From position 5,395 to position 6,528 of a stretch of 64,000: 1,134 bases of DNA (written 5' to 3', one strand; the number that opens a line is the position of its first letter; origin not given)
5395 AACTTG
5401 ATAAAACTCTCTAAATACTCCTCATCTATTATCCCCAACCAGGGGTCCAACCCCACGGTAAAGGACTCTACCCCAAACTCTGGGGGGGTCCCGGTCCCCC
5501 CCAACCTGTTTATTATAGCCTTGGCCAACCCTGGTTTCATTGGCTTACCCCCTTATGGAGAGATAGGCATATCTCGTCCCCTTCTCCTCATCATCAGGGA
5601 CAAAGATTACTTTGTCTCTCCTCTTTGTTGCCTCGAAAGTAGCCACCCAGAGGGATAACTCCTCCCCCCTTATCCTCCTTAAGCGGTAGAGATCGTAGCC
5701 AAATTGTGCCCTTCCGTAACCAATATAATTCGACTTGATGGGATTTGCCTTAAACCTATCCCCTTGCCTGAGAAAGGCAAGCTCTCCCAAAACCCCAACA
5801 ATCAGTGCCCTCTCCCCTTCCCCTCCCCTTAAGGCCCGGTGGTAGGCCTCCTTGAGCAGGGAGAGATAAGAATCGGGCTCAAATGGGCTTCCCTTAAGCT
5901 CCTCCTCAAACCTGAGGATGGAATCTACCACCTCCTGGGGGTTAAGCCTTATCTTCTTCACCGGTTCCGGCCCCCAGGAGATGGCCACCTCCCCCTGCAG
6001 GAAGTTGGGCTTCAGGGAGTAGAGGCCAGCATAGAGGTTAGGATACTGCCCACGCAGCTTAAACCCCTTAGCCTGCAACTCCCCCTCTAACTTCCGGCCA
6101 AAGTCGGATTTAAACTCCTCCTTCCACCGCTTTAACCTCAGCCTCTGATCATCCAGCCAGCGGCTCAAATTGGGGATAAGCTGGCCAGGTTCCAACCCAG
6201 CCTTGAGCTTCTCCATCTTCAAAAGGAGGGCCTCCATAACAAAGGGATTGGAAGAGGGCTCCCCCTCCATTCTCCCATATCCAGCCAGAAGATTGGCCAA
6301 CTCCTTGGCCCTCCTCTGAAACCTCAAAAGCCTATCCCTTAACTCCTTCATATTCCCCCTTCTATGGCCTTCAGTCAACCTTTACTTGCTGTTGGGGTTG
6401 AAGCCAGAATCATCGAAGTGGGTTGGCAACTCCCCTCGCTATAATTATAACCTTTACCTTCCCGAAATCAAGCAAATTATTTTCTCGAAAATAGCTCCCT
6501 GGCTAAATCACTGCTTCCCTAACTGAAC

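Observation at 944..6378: Tightly coupled four-gene operon: unknown protein + two paralogous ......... ATPases + Lhr-like DEAD-box helicase (candidate undescribed defence-like system)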

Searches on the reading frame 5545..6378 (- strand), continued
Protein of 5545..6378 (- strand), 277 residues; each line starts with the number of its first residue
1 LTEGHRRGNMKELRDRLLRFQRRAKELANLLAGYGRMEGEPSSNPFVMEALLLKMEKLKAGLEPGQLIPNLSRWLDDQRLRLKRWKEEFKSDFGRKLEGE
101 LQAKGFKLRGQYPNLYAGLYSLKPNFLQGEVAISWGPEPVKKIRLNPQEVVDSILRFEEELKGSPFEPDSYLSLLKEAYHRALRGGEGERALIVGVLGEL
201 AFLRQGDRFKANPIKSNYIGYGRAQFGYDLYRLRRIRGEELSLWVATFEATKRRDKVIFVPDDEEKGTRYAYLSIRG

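Call 86: find_related_loci(query=A1, collection=viral_contigs, flank=8000)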
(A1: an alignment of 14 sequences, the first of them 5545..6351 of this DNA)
Query A1 (268 aa) in viral_contigs; peptide patterns used: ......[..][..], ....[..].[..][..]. (x = any residue, [..] = any of these).
45 stretches matched a pattern, but none encodes a relative of the query by tblastn (E <= 1e-3).

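Call 89: search_protein_families(library=padloc, alignment_id=A4, max_evalue=0.000001)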
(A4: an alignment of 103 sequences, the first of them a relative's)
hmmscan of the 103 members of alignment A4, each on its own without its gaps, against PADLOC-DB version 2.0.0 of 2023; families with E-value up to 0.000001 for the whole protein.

A. member 1, L007:289-1788:+ (500 aa): 0 families

B. families by the number of members that match (of 103 scanned): 165 families (the first 25 are shown)
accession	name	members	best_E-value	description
PDLC04140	mad8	4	5.5e-63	mads_8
PDLC04135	mad3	2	2.7e-164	mads_3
PDLC04061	PD-T4-6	2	2.4e-68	-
PDLC04042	PD-T4-6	2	1.8e-66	-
PDLC04053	PD-T4-6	2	3.6e-64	-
PDLC04138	mad6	2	5.2e-62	mads_6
PDLC02806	SspH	2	6.4e-61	SspH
PDLC04054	PD-T4-6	2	8.2e-61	-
PDLC04043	PD-T4-6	2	4.4e-58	-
PDLC02804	SspH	2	2e-57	SspH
PDLC04060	PD-T4-6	2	4.9e-57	-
PDLC04039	PD-T4-6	2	3.8e-54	-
PDLC04041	PD-T4-6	2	1.4e-53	-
PDLC04057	PD-T4-6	2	3.7e-53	-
PDLC04047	PD-T4-6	2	8.5e-51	-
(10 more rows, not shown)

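Call 90: search_protein_families(library=pfam, alignment_id=A4, max_evalue=0.000001)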
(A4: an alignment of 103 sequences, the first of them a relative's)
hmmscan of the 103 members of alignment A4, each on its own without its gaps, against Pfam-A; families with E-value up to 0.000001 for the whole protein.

A. member 1, L007:289-1788:+ (500 aa): 2 families
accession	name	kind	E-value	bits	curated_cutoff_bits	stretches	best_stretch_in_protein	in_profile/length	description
PF01808.24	AICARFT_IMPCHas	-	8.2e-110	367.5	25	1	128-430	1-310/311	AICARFT/IMPCHase bienzyme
PF02142.27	MGS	-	9.7e-19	67.7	24.1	1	17-126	1-83/94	MGS-like domain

B. families by the number of members that match (of 103 scanned): 151 families (the first 25 are shown)
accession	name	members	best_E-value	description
PF02518.31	HATPase_c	4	8.1e-17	Histidine kinase-, DNA gyrase B-, and HSP90-like ATPase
PF13860.13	FlgD_ig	4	4.5e-11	FlgD Ig-like domain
PF04055.27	Radical_SAM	3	3.4e-20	Radical SAM superfamily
PF13589.12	HATPase_c_3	3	1.4e-11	Histidine kinase-, DNA gyrase B-, and HSP90-like ATPase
PF08308.17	PEGA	3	6.3e-08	PEGA domain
PF09239.17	Topo-VIb_trans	2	4.9e-67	Topoisomerase VI B subunit, transducer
PF21180.3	TOP6A-Spo11_Toprim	2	2.5e-61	Topoisomerase 6 subunit A/Spo11, Toprim domain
PF01580.24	FtsK_SpoIIIE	2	6.3e-59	FtsK/SpoIIIE family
PF00069.31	Pkinase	2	2.8e-44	Protein kinase domain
PF03781.23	FGE-sulfatase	2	1.3e-41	Sulfatase-modifying factor enzyme 1-like domain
PF01839.29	FG-GAP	2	8.5e-31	FG-GAP repeat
PF17854.6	FtsK_alpha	2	4.7e-29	FtsK alpha domain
PF13620.12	CarboxypepD_reg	2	8.1e-28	Carboxypeptidase regulatory-like domain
PF18000.7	Top6b_C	2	2.9e-26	Type 2 DNA topoisomerase 6 subunit B C-terminal domain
PF00691.25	OmpA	2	8.6e-26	OmpA family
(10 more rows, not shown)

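Call 91: search_protein_families(library=padloc, proteins=[L012:2685-6116:+, L012:364-2142:+, L012:13582-15159:+, L016:7999-9936:+, L016:5513-7969:+, L016:3820-5202:+, L016:16381-18849:-, L016:18898-20802:-, L029:8163-9941:+, L029:16592-17863:-], max_evalue=1e-10)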
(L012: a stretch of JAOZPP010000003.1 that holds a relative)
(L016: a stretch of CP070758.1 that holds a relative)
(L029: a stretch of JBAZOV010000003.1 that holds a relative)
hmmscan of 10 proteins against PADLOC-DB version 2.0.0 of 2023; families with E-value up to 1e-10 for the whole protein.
L012:2685-6116:+ (1144 aa): 0 families

L012:364-2142:+ (593 aa): 0 families

L012:13582-15159:+ (526 aa): 0 families

L016:7999-9936:+ (646 aa): 0 families

L016:5513-7969:+ (819 aa): 0 families

L016:3820-5202:+ (461 aa): 0 families

L016:16381-18849:- (822 aa): 0 families

L016:18898-20802:- (634 aa): 0 families

L029:8163-9941:+ (593 aa): 0 families

L029:16592-17863:- (423 aa): 0 families

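Call 92: search_protein_families(library=padloc, proteins=[L028:4607-6454:+, L028:3231-4262:-, L028:14048-14887:+, L029:7215-8105:+, L029:15387-16397:-, L014:7287-8339:+, L022:5122-6795:-, L023:6867-8561:-, L009:4449-9842:-], max_evalue=1e-10)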
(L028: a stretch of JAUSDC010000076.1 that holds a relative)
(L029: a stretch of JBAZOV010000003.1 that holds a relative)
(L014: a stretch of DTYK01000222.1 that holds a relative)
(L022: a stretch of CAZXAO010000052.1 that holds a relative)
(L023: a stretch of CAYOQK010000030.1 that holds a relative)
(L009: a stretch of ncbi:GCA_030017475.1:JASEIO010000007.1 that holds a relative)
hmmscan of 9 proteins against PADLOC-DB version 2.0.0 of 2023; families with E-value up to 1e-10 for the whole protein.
L028:4607-6454:+ (616 aa): 0 families

L028:3231-4262:- (343 aa): 0 families

L028:14048-14887:+ (280 aa): 26 families (the best 25 are shown)
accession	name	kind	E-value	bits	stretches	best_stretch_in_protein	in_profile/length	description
PDLC01136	RT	-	7.2e-31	105.6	1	2-138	133-248/263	RT (reverse transcriptase)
PDLC01607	RT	-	1e-24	85.6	1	2-161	46-160/161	"CAS-I,CAS-II,CAS-III,CAS-IV,CAS-V,CAS-VI; acquisition_associated"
PDLC02063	Cas1_IIIb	-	7.4e-22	75.6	1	3-135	138-261/617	-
PDLC03754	RT_UG17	-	3.5e-21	73.5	1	2-202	132-304/429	DRT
PDLC03757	Drt2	-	3.5e-19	67.2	1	50-221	283-429/502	DRT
PDLC03688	HEase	-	2.7e-18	64.1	1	3-73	159-229/599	homing endonuclease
PDLC03756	RT_UG19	-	1.4e-17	62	1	2-138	151-278/562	DRT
PDLC03768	Drt3a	-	7.5e-17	59.9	1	3-187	140-277/411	DRT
PDLC03764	RT_UG26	-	1.5e-16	58.1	1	3-204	133-308/398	DRT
PDLC03759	RT_UG21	-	6.7e-16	56.1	1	4-136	148-266/503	DRT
PDLC03779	RT_UG4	-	2.8e-15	54.3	1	4-134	122-245/307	DRT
PDLC03763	RT_UG25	-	7.8e-15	52.2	1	3-133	412-533/870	DRT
PDLC03766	Drt9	-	7.9e-15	52.6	1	2-162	162-304/488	DRT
PDLC03698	HEase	-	3.6e-14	49.7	1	2-80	383-461/834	homing endonuclease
PDLC03774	RT_UG35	-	5.8e-14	49.3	1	3-136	464-587/938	DRT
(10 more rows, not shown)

L029:7215-8105:+ (297 aa): 0 families

L029:15387-16397:- (336 aa): 0 families

L014:7287-8339:+ (351 aa): 0 families

L022:5122-6795:- (557 aa): 0 families

L023:6867-8561:- (564 aa): 0 families

L009:4449-9842:- (1797 aa): 18 families
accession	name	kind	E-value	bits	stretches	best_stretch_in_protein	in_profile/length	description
PDLC04135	mad3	-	2.7e-164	545.1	4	1471-1778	11-361/374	mads_3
PDLC04140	mad8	-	5.5e-63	211.4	2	1466-1745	6-238/314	mads_8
PDLC03878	NsnB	-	9.8e-23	79.4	0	1682-1748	220-285/345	-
PDLC04242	PDC-M01A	-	1.9e-22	77.2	0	1335-1404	402-473/566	-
PDLC04176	HEC-01A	-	5e-19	66.9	0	820-891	253-324/371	-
PDLC04175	HEC-01A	-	1.3e-17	61.9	0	477-531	245-299/363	-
PDLC02980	AriA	-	1.3e-15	56.2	0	819-879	234-294/304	-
PDLC04164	AriA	-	7.9e-15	53.1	0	970-1035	18-80/253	-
PDLC04244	PDC-M01A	-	3.8e-14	50.4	0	821-877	324-380/482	-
PDLC00285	PtuA1|PtuA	-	8.1e-14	49.7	0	422-529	208-312/432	AAA ATPase domain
PDLC00289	PtuA1|PtuA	-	8.3e-14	49.4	0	820-884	225-288/404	AAA ATPase domain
PDLC02979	AriA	-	2.1e-13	48.8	0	1357-1399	328-371/373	-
PDLC02335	AbiLi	-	5.6e-13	46.6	0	783-885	172-238/326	AbiLi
PDLC02914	ATPase-Toprim_I-B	-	3.6e-12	44.2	0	1473-1502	13-44/443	-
PDLC04033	PD-T4-4_A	-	6.2e-12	43.4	0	1358-1408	327-377/460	-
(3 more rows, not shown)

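Call 97: find_related_loci(query=A1, collection=metagenome_contigs, flank=9000)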
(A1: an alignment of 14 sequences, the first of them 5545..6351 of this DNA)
Query A1 (268 aa) in metagenome_contigs; peptide patterns used: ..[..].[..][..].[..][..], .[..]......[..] (x = any residue, [..] = any of these).
42 stretches matched a pattern; 17 encode a relative of the query (tblastn E <= 1e-3); 17 distinct loci.
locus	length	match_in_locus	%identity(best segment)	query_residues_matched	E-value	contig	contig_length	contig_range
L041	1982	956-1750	91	1-266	6e-172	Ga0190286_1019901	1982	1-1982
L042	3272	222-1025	81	1-268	8e-150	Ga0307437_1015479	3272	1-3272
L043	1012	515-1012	84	1-166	7e-95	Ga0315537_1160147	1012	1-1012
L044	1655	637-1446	47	1-266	1e-76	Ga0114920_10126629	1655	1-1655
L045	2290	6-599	57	73-266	3e-65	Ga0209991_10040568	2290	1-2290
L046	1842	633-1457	39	2-267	9e-56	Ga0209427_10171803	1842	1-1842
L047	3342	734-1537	38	1-266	6e-50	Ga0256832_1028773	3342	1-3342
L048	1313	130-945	35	2-264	2e-51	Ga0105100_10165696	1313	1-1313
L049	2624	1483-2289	37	1-266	2e-47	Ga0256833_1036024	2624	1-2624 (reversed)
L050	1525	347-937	36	77-267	8e-39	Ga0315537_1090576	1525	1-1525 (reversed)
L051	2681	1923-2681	34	1-250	6e-37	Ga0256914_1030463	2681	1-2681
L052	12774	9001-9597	35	77-266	4e-25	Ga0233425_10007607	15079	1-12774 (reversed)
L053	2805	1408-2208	30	6-267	1e-21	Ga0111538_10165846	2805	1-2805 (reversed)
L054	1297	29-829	30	6-267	2e-21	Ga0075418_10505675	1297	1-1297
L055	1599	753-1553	31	6-267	1e-20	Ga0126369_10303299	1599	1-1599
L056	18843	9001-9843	32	1-268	2e-36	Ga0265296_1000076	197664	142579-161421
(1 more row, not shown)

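Call 101: list_cluster_members(proteins=[P0138, P0139, P0141, P0142, P0145, P0147, P0153, P0162, P0166, P0191])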
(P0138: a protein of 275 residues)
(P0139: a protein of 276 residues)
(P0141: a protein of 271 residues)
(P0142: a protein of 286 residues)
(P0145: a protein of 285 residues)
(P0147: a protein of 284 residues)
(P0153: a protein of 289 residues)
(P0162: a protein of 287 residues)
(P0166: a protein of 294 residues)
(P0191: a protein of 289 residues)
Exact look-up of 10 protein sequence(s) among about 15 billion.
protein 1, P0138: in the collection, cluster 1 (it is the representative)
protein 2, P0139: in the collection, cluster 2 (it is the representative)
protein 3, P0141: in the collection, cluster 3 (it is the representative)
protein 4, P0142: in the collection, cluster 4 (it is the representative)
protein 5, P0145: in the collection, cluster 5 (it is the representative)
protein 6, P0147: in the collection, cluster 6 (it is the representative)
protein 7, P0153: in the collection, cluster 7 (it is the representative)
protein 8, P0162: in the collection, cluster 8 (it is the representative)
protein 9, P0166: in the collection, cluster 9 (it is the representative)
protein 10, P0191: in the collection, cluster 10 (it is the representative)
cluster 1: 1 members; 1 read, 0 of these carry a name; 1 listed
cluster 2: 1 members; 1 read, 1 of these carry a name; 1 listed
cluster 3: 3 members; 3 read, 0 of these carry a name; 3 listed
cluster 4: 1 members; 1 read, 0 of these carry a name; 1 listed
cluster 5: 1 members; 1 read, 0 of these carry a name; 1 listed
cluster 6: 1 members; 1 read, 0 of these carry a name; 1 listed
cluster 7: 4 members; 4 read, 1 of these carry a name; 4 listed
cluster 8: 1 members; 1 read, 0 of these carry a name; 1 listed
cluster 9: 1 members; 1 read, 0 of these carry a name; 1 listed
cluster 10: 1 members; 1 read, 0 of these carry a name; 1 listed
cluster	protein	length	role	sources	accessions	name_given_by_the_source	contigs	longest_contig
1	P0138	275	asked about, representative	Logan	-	-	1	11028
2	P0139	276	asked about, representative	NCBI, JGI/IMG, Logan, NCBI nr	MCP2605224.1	hypothetical protein NLC29_03620 [Candidatus Aminicenantes bacterium AH-873-B07] | hypothetical protein | hypothetical protein [Candidatus Aminicenantes bacterium AH-873-B07]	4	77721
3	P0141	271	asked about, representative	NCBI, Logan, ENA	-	-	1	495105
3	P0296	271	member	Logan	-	-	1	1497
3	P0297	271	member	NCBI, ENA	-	-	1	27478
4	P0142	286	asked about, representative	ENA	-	-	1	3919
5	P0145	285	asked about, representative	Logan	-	-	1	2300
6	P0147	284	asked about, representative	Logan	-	-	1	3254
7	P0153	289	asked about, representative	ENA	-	-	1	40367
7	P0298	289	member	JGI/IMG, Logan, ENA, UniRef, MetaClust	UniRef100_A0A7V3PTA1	Uncharacterized protein n=1 Tax=candidate division WOR-3 bacterium TaxID=2052148 ... | \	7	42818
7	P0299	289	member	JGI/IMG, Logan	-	-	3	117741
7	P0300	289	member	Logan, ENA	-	-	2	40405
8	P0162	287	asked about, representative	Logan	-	-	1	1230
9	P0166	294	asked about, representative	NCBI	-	-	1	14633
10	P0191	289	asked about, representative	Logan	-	-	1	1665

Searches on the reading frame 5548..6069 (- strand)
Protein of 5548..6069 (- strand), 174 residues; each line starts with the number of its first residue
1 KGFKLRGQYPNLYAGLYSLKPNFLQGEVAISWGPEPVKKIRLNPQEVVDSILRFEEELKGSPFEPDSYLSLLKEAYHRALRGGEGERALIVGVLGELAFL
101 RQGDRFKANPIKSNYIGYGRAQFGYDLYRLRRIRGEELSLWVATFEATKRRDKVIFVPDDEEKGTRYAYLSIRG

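Call 57: predict_structure(alignment_id=A3)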
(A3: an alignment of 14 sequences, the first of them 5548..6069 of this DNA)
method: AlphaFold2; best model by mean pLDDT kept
length: 174 residues; sequences in the alignment: 14
mean_pLDDT: 89.2   pTM: 0.83
mean pLDDT of the five models: 89.2, 83.3, 76.8, 76.5, 73.0
residues with pLDDT >= 90: 124; 70-90: 37; 50-70: 8; < 50: 5
segments of 3 or more residues with pLDDT < 50: 4-6
pLDDT, mean of each block of 10 residues (from residue 1): 51 90 93 94 93 93 92 95 80 95 90 90 96 93 88 93 94 85
secondary structure, 60 per line:
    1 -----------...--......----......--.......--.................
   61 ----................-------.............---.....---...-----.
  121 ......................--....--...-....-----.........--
elements in order: E12-14 E17-22 E27-32 E35-41 H44-60 H65-80 H90-100 H104-108 H120-137 E138-142 H145-148 E155-158 E164-172
